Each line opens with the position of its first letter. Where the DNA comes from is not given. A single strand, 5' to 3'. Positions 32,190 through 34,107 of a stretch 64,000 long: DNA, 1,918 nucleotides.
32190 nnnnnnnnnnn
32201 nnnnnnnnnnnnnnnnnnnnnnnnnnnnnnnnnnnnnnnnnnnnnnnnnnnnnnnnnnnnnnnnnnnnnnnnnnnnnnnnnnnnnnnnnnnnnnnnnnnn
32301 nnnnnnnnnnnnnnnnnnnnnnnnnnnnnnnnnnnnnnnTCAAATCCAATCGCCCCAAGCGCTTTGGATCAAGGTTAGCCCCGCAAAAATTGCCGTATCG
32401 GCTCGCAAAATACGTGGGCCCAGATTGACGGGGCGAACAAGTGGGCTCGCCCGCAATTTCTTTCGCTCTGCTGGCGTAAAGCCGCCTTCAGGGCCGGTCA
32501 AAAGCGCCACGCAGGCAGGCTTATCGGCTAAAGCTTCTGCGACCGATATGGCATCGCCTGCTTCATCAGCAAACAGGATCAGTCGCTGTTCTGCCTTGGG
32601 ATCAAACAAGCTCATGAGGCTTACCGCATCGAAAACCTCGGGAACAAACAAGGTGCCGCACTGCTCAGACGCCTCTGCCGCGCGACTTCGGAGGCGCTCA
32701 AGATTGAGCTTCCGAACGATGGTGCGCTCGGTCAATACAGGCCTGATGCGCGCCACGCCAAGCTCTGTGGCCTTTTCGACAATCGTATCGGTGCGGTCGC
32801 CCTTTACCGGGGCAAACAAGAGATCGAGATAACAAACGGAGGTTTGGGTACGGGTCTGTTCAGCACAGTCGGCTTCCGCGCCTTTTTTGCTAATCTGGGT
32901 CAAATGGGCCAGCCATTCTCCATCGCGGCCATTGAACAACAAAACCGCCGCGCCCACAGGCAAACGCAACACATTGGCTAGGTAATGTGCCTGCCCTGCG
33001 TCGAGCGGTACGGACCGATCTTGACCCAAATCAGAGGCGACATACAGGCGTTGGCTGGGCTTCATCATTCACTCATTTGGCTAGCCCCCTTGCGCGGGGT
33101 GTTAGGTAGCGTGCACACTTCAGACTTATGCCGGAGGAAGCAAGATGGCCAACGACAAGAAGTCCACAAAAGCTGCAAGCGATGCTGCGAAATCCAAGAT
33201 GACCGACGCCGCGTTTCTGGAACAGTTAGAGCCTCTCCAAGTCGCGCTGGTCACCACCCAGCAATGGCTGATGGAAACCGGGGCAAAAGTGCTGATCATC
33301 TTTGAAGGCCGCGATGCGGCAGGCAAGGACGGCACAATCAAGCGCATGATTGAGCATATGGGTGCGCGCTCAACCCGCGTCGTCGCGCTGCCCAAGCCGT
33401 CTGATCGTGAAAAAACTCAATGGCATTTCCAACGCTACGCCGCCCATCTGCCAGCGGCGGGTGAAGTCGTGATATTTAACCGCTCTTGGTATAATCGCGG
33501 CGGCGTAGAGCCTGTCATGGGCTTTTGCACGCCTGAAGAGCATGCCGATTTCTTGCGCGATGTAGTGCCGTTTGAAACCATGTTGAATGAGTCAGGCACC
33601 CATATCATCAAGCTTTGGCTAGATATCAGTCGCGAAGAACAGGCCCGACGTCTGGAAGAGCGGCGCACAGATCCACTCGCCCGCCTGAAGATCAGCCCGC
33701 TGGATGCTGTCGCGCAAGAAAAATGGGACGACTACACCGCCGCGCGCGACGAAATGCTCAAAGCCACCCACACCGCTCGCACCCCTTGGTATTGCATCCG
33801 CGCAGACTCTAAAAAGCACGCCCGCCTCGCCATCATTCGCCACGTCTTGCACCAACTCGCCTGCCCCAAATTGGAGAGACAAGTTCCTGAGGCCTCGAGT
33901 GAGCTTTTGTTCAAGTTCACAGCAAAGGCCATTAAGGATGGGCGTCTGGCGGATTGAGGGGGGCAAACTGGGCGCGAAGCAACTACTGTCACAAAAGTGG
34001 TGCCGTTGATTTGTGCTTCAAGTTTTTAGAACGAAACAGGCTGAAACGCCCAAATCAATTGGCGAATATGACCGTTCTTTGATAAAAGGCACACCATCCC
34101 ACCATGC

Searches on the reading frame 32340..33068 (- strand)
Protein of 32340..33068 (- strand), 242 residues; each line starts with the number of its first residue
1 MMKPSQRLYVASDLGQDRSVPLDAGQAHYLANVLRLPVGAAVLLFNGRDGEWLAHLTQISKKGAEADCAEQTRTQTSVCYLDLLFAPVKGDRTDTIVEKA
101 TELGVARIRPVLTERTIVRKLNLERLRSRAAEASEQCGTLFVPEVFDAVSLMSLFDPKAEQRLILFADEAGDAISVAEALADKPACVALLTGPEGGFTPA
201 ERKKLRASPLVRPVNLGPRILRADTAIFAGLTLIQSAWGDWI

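Call 11: search_protein_families(library=ncbifam, proteins=[window:32340-33068:-])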
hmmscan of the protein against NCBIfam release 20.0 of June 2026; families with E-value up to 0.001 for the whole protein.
window:32340-33068:- (242 aa): 23 families
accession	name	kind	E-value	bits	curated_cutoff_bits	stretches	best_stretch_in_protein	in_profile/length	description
NF008696.0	PRK11713.3-5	equivalog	2.9e-90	301.9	234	1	2-241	3-245/248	16S rRNA (uracil(1498)-N(3))-methyltransferase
NF008694.0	PRK11713.3-2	equivalog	1.4e-65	221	234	1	4-236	6-239/245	16S rRNA (uracil(1498)-N(3))-methyltransferase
NF008692.0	PRK11713.1-5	equivalog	3.3e-53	180.6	196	1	6-241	4-246/246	16S rRNA (uracil(1498)-N(3))-methyltransferase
NF008697.0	PRK11713.4-1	equivalog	1.8e-42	145.4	234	1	2-237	1-242/250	16S rRNA (uracil(1498)-N(3))-methyltransferase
NF008706.0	PRK11713.7-1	equivalog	5.4e-39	134.4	273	1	20-239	15-231/232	16S rRNA (uracil(1498)-N(3))-methyltransferase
NF008709.0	PRK11713.7-4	equivalog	1.4e-38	132.7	292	1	6-240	2-244/246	16S rRNA (uracil(1498)-N(3))-methyltransferase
TIGR00046.1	TIGR00046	subfamily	1.4e-34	119.5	41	1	16-238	13-237/240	RsmE family RNA methyltransferase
NF008711.0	PRK11713.7-6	equivalog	1.1e-31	110.4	304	1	18-234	14-238/244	16S rRNA (uracil(1498)-N(3))-methyltransferase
NF008707.0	PRK11713.7-2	equivalog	1.1e-31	110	327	1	5-235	11-250/255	16S rRNA (uracil(1498)-N(3))-methyltransferase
NF008690.0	PRK11713.1-1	equivalog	3.8e-29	101.8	342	1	7-240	5-241/243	16S rRNA (uracil(1498)-N(3))-methyltransferase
NF008704.0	PRK11713.6-3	equivalog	2.3e-27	95.8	216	1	16-234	10-220/227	16S rRNA (uracil(1498)-N(3))-methyltransferase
NF008702.0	PRK11713.6-1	equivalog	1.7e-25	89.6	269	1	9-231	4-226/235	16S rRNA (uracil(1498)-N(3))-methyltransferase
NF008693.0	PRK11713.2-3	equivalog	3.6e-25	88.6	210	1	10-241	7-245/246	16S rRNA (uracil(1498)-N(3))-methyltransferase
NF008691.0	PRK11713.1-4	equivalog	9.2e-25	87.2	279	1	6-231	2-241/252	16S rRNA (uracil(1498)-N(3))-methyltransferase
NF008703.0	PRK11713.6-2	equivalog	4.1e-24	85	291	1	7-233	6-234/242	16S rRNA (uracil(1498)-N(3))-methyltransferase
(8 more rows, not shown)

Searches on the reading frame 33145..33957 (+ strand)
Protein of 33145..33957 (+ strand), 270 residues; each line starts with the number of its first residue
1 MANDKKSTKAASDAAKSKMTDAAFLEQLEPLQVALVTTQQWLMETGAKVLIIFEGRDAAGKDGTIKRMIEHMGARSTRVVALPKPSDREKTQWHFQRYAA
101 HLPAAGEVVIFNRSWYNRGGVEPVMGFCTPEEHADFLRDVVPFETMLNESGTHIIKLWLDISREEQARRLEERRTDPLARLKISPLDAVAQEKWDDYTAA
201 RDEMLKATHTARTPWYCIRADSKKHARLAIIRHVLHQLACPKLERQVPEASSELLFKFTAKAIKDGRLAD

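Call 11: search_protein_families(library=ncbifam, proteins=[window:33145-33957:+])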
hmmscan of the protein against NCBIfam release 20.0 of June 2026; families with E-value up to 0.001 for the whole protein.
window:33145-33957:+ (270 aa): 5 families
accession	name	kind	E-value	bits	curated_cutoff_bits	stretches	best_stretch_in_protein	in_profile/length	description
TIGR03707.1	PPK2_P_aer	equivalog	5.2e-98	327.3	301.8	1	18-242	1-225/230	polyphosphate kinase 2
TIGR03708.1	poly_P_AMP_trns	equivalog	1.7e-60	205.2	547.65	1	16-238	267-489/493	polyphosphate:AMP phosphotransferase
TIGR03709.1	PPK2_rel_1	subfamily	1.8e-53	181.4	247.2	1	21-253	28-259/264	PPK2 family polyphosphate kinase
NF050016.1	PolyPhAMPPhtase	equivalog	8.4e-48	163.1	800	1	13-239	247-470/472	polyphosphate:AMP phosphotransferase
NF042973.1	ADPpolyPPhtase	equivalog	2.2e-41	142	450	1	20-252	29-272/285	ADP-polyphosphate phosphotransferase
